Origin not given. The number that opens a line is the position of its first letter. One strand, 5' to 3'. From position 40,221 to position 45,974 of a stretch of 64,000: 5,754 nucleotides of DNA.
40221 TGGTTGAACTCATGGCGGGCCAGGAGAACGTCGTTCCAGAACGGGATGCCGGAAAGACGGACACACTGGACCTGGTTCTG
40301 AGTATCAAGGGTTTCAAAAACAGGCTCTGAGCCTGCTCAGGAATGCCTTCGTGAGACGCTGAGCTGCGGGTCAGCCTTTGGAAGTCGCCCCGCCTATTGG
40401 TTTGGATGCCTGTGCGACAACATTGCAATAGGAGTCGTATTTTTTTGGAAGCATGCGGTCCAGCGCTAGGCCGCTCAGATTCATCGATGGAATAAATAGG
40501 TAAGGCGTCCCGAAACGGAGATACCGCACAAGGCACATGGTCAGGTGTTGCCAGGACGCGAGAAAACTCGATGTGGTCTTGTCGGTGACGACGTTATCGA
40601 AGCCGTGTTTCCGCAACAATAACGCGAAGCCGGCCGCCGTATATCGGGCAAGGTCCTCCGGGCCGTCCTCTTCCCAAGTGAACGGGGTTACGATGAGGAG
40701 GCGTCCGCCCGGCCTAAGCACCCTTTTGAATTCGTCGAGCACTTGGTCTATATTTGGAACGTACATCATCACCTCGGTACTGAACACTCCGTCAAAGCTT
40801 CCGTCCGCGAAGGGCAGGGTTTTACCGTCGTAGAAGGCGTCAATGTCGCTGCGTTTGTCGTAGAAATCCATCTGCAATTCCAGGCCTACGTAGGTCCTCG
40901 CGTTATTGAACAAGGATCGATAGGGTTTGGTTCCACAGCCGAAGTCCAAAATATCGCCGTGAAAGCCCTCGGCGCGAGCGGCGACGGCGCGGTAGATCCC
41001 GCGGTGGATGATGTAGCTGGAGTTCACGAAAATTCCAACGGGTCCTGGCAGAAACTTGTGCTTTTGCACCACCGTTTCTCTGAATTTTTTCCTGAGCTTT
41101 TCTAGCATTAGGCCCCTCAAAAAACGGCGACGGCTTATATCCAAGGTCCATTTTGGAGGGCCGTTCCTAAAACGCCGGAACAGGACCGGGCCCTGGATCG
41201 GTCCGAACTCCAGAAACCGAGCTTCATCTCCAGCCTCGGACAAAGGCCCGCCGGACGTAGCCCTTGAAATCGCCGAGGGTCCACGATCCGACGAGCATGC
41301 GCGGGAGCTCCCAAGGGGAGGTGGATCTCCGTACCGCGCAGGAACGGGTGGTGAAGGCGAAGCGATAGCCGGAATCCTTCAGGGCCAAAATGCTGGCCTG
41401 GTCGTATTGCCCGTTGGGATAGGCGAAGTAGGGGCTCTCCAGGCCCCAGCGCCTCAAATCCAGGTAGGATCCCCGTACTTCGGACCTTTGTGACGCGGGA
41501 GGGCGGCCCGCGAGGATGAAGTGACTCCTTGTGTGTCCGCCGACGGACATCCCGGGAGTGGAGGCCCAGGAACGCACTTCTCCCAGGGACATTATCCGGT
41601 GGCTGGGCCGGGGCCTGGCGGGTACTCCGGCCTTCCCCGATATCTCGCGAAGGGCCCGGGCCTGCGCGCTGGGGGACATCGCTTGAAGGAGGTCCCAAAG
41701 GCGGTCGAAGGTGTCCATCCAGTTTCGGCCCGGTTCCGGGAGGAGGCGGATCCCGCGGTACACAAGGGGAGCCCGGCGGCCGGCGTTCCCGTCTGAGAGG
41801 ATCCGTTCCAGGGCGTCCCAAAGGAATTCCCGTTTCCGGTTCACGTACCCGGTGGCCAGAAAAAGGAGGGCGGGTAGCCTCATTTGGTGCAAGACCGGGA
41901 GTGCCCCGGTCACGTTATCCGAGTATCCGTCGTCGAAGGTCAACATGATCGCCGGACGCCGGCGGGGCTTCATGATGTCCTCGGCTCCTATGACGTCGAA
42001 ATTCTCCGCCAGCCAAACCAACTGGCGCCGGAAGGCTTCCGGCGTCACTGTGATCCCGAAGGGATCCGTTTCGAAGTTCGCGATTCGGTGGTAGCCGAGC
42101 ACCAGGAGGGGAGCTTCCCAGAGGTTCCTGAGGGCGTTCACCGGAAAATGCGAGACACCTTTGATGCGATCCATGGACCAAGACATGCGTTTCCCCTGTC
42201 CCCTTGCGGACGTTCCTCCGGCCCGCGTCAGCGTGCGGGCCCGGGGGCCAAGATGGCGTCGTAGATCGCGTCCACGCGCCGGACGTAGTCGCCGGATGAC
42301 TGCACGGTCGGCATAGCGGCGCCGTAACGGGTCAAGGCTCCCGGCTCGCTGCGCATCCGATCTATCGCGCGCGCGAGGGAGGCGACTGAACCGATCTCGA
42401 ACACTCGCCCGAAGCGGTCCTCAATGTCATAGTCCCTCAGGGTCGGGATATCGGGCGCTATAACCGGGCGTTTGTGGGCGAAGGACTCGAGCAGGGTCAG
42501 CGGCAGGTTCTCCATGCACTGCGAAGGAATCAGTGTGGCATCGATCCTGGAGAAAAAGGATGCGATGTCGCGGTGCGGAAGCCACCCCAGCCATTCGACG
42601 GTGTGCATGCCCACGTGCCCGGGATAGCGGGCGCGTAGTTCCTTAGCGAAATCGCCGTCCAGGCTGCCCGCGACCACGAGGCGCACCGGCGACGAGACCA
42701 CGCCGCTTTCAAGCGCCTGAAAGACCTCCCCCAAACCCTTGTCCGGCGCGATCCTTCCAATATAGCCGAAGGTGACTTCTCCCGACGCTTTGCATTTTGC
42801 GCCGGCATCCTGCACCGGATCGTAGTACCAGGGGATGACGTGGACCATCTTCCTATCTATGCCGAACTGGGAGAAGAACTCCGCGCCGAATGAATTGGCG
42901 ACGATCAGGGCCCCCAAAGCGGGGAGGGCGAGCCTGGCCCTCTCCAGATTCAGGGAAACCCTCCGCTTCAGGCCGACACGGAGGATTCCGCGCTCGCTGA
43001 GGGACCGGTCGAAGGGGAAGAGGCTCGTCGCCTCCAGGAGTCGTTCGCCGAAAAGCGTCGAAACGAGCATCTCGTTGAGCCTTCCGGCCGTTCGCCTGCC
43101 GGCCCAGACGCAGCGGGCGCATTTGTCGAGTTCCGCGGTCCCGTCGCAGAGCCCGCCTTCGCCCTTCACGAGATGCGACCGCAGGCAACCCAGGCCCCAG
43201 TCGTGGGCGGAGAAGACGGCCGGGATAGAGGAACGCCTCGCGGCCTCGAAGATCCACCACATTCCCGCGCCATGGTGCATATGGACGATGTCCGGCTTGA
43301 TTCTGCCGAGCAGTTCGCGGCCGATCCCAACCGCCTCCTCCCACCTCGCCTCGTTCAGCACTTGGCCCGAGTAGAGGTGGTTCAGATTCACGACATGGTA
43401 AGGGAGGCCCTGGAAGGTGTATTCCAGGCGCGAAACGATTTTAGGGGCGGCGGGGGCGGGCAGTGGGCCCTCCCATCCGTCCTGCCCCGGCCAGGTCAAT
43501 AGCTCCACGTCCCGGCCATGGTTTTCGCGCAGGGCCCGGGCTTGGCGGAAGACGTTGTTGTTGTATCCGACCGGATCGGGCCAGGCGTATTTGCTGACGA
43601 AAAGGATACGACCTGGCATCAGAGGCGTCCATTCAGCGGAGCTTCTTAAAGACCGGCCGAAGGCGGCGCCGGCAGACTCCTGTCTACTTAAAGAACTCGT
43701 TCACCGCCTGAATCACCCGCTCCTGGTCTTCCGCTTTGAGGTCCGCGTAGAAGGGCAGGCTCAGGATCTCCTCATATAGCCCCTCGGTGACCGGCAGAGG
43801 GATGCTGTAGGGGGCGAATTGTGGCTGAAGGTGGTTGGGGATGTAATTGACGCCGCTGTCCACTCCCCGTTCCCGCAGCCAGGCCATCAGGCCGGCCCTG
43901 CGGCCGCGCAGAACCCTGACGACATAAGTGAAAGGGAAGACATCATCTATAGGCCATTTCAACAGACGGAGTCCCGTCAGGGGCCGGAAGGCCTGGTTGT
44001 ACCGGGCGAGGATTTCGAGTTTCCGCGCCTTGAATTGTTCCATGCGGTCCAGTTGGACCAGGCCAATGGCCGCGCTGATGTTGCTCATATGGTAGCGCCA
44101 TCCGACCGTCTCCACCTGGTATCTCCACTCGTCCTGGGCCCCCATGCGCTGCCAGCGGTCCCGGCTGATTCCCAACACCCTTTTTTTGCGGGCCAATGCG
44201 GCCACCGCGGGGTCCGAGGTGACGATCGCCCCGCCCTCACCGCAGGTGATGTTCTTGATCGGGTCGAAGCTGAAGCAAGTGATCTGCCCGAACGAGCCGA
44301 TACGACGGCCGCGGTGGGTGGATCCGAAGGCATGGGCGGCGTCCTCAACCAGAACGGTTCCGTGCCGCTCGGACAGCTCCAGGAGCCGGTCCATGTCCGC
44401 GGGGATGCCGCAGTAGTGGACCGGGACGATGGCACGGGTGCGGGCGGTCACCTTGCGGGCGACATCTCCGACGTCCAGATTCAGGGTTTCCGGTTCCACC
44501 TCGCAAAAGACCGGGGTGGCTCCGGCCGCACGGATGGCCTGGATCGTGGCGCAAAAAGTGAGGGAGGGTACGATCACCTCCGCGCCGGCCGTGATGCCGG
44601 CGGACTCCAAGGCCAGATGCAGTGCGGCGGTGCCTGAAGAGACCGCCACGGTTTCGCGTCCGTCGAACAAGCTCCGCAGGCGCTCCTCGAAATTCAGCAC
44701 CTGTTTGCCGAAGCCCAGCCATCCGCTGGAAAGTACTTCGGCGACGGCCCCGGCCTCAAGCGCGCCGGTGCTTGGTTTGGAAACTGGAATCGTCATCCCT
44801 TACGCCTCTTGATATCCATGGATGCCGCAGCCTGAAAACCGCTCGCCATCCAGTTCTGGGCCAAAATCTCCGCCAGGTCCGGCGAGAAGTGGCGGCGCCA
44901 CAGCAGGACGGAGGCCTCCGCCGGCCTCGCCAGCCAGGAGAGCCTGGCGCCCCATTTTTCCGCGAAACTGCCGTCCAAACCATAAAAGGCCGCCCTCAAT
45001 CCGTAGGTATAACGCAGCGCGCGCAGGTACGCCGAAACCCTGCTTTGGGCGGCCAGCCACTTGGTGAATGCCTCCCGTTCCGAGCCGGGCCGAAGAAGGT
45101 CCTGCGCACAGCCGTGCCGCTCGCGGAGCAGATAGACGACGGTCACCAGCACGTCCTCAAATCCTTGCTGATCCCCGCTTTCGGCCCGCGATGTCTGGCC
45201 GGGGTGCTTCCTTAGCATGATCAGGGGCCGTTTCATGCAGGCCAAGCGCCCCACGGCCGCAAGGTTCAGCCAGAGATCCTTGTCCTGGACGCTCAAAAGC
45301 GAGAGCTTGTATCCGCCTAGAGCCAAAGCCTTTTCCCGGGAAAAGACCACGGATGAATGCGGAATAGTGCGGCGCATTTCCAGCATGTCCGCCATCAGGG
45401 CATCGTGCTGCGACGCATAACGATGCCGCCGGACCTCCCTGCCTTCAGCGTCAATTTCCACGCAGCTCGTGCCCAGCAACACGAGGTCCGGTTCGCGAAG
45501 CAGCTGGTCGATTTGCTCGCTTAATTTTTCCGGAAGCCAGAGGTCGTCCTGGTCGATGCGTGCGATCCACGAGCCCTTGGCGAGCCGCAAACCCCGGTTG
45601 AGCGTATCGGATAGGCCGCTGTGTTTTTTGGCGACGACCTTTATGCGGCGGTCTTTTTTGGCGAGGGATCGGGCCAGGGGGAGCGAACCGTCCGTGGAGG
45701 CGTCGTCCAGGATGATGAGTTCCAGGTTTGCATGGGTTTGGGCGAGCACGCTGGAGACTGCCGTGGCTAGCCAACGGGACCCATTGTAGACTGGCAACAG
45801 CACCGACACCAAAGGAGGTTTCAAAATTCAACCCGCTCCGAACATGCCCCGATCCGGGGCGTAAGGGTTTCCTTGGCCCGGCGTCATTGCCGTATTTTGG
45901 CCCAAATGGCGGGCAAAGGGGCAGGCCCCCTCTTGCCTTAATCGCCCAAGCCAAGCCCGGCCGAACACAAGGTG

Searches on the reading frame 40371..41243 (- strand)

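Call 25: search_protein_families(library=pfam, proteins=[window:40371-41243:-], max_evalue=0.001)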
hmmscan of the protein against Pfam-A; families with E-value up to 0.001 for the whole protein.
window:40371-41243:- (290 aa): 7 families
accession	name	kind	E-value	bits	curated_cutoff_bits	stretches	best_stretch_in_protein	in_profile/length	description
PF08241.18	Methyltransf_11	-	3.7e-15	56.8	21.2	1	99-184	1-95/95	Methyltransferase domain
PF13489.12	Methyltransf_23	-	4.2e-10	40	27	1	95-192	23-127/164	Methyltransferase domain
PF13649.12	Methyltransf_25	-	3.6e-09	37.6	27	1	98-180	1-97/97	Methyltransferase domain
PF13847.12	Methyltransf_31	-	4.8e-09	36.5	27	1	142-187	65-112/145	Methyltransferase domain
PF08242.18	Methyltransf_12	-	1.5e-07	32.5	30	1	99-182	1-98/98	Methyltransferase domain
PF01209.24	Ubie_methyltran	-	4.3e-05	23.4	20.1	1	139-185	106-152/233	ubiE/COQ5 methyltransferase family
PF05148.21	Methyltransf_8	-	0.00055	20.3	27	1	97-185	75-157/219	Hypothetical methyltransferase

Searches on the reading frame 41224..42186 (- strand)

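Call 25: search_protein_families(library=pfam, proteins=[window:41224-42186:-], max_evalue=0.001)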
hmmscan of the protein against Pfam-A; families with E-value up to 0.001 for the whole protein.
window:41224-42186:- (320 aa): 1 family
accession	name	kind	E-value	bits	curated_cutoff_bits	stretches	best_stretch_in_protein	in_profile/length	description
PF01522.26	Polysacc_deac_1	-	2.1e-18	66.9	23.1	2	74-134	3-59/124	Polysaccharide deacetylase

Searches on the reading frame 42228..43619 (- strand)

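Call 26: search_protein_families(library=pfam, proteins=[window:42228-43619:-], max_evalue=0.001)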
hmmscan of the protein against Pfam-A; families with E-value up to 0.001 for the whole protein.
window:42228-43619:- (463 aa): 6 families
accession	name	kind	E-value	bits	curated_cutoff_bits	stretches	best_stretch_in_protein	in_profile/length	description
PF00534.26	Glycos_transf_1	-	1.7e-18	67.2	26.4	1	279-431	13-164/172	Glycosyl transferases group 1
PF13692.12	Glyco_trans_1_4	-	1.4e-16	61.5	27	1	283-422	3-139/142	Glycosyl transferases group 1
PF13579.12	Glyco_trans_4_4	-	2.4e-09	38.2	29.7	1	18-150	2-106/158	Glycosyl transferase 4-like domain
PF13439.12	Glyco_transf_4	-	7e-08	33.1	28.5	1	101-142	65-107/170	Glycosyltransferase Family 4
PF13524.12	Glyco_trans_1_2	-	0.00013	22.3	25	1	312-452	15-142/144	Glycosyl transferase-like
PF13477.12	Glyco_trans_4_2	-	0.00045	20.8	23.4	1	102-144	68-110/139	Glycosyl transferase 4-like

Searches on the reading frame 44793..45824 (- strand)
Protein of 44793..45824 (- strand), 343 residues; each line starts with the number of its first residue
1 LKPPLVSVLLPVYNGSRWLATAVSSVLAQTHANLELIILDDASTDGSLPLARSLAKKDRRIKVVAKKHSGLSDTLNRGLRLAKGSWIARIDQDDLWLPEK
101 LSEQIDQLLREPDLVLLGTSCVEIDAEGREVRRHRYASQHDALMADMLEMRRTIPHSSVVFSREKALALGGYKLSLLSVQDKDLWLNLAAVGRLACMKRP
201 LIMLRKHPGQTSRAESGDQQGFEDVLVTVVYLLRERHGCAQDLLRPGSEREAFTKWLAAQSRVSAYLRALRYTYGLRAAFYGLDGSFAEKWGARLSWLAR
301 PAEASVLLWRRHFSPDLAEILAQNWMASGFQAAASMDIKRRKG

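Call 26: search_protein_families(library=pfam, proteins=[window:44793-45824:-], max_evalue=0.001)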
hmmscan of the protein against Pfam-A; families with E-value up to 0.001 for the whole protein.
window:44793-45824:- (343 aa): 3 families
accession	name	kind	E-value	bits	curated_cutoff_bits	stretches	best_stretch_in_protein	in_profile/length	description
PF00535.33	Glycos_transf_2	-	1.7e-29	103.4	23.3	1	7-140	1-132/168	Glycosyl transferase family 2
PF13641.12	Glyco_tranf_2_3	-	1.6e-11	45.1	27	1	3-197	1-203/230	Glycosyltransferase like family 2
PF10111.15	Glyco_tranf_2_2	-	2.5e-08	34.2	27.3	1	7-191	1-202/276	Glycosyltransferase like family 2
